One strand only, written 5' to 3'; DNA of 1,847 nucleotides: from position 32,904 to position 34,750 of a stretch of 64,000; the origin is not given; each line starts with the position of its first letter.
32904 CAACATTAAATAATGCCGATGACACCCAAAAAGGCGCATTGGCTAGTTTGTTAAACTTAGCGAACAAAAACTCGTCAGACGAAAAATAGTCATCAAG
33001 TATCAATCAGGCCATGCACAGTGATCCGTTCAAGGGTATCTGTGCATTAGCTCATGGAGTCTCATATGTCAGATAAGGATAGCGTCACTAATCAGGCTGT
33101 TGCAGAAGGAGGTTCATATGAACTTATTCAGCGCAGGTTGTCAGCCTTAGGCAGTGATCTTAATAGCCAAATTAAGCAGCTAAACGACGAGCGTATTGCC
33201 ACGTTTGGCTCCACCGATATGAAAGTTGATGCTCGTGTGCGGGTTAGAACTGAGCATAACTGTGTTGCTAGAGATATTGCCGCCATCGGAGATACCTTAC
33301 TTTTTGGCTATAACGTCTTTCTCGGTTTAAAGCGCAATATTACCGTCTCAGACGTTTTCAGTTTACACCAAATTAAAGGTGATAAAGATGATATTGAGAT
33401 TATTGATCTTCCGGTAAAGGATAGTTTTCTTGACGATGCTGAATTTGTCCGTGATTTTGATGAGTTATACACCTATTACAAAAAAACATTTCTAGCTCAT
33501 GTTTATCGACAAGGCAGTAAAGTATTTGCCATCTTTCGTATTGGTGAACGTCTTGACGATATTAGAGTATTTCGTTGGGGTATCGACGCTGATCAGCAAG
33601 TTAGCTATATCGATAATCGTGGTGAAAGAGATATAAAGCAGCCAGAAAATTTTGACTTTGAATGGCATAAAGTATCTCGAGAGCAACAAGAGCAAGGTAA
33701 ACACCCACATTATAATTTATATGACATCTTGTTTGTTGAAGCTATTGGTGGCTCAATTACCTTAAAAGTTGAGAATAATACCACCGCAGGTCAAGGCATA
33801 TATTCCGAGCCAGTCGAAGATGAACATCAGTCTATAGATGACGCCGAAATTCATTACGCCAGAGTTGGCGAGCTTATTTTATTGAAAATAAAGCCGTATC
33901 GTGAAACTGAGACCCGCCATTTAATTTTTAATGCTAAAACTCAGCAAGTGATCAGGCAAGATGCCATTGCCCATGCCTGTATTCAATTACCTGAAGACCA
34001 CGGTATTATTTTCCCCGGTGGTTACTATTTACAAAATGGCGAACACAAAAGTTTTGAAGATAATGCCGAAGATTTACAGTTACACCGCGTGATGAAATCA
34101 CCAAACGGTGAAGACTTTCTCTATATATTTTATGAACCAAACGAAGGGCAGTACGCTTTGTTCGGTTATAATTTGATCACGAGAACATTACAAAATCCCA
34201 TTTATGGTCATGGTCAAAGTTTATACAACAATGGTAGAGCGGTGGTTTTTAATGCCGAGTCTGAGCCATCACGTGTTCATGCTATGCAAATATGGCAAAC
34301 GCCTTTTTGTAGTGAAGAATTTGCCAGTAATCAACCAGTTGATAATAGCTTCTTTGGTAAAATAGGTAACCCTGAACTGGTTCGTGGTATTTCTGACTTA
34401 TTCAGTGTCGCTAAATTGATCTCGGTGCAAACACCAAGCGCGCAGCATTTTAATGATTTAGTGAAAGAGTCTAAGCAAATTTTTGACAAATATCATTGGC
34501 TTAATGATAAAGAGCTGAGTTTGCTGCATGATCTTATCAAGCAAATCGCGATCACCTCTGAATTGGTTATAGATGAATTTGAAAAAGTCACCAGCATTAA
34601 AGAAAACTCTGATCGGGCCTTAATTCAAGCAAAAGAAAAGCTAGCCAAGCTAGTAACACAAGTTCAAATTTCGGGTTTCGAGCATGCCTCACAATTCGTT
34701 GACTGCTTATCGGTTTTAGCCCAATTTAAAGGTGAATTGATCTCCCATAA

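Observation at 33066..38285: Giant protein: AAA+ module with a DD (not DE) Walker B and an enormous non-ATPase N-terminal region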

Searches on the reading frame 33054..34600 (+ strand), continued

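Call 59: find_encoding_contigs(protein=P0229, flank=8000, max_places=2)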
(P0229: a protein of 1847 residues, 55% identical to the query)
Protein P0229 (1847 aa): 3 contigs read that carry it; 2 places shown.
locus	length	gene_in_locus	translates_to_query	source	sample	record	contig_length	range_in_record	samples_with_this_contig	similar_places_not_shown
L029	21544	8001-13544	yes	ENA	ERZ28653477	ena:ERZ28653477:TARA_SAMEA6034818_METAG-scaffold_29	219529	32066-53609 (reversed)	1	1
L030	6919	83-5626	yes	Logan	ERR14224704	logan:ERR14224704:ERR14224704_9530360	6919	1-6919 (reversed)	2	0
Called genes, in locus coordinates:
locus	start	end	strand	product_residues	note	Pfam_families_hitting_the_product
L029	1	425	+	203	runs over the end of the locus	PF04542:Sigma70_r2, PF08281:Sigma70_r4_2 (weak)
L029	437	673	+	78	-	-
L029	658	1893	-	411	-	PF07690:MFS_1, PF06779:MFS_4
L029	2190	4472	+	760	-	-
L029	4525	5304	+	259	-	-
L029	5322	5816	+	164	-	PF01145:Band_7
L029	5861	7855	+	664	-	-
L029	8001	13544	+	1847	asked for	PF12458:DUF3686, PF25472:DUF7902, PF00004:AAA (weak)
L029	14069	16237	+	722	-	PF06537:DHOR (weak)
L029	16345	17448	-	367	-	PF13439:Glyco_transf_4, PF13477:Glyco_trans_4_2, PF13579:Glyco_trans_4_4, PF20706:GT4-conflict, PF00534:Glycos_transf_1, PF13692:Glyco_trans_1_4, PF13524:Glyco_trans_1_2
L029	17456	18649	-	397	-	PF06224:AlkZ-like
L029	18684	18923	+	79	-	-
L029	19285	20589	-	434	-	PF07394:DUF1501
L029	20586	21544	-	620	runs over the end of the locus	PF08811:DUF1800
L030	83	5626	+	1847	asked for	PF12458:DUF3686, PF25472:DUF7902, PF00004:AAA (weak)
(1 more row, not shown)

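Call 81: find_encoding_contigs(protein=P0205, flank=6000, max_places=1)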
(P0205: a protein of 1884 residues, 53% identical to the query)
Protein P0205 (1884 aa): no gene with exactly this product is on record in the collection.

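Call 82: find_encoding_contigs(protein=P0185, flank=6000, max_places=1)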
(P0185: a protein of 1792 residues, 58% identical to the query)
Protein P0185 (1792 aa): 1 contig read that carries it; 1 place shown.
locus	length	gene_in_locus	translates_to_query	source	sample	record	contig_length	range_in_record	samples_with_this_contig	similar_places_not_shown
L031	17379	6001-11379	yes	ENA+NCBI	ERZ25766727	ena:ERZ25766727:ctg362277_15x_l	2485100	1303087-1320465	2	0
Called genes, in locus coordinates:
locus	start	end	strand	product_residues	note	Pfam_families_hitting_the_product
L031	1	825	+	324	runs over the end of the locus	PF26514:DUF8173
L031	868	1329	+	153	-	PF05099:TerB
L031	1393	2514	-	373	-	PF00180:Iso_dh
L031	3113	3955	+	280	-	-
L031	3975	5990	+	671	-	PF01145:Band_7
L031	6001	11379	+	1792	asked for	PF12458:DUF3686, PF25472:DUF7902, PF00004:AAA (weak)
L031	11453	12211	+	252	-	PF04012:PspA_IM30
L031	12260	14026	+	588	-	PF00004:AAA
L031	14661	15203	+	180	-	-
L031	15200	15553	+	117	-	PF05717:TnpB_IS66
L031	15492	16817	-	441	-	PF03050:DDE_Tnp_IS66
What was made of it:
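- One locus sits next to IS66 genes (call 82).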

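Call 110: search_protein_families(library=pfam, proteins=[L020:5245-5955:+, L023:5443-6006:+, L031:3113-3952:+, L029:4525-5301:+], max_evalue=1)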
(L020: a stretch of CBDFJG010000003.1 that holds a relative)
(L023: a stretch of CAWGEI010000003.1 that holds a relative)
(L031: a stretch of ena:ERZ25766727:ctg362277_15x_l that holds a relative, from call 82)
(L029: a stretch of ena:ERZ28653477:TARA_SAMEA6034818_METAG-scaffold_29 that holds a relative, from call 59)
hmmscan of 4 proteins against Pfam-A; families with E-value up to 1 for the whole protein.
L020:5245-5955:+ (237 aa): 0 families

L023:5443-6006:+ (188 aa): 2 families
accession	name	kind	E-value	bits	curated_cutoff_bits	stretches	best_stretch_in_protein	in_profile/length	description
PF12648.12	TcpE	-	0.18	12.8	29.9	1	5-72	20-68/100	TcpE family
PF22002.1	MTLN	-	0.78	10.1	27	0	93-111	16-34/56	Mitoregulin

L031:3113-3952:+ (280 aa): 0 families

L029:4525-5301:+ (259 aa): 1 family
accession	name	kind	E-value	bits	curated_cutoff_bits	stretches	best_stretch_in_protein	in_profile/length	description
PF21001.2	YqiJ_N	-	0.068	13.8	23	1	16-132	8-86/116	Inner membrane protein YqiJ, N-terminal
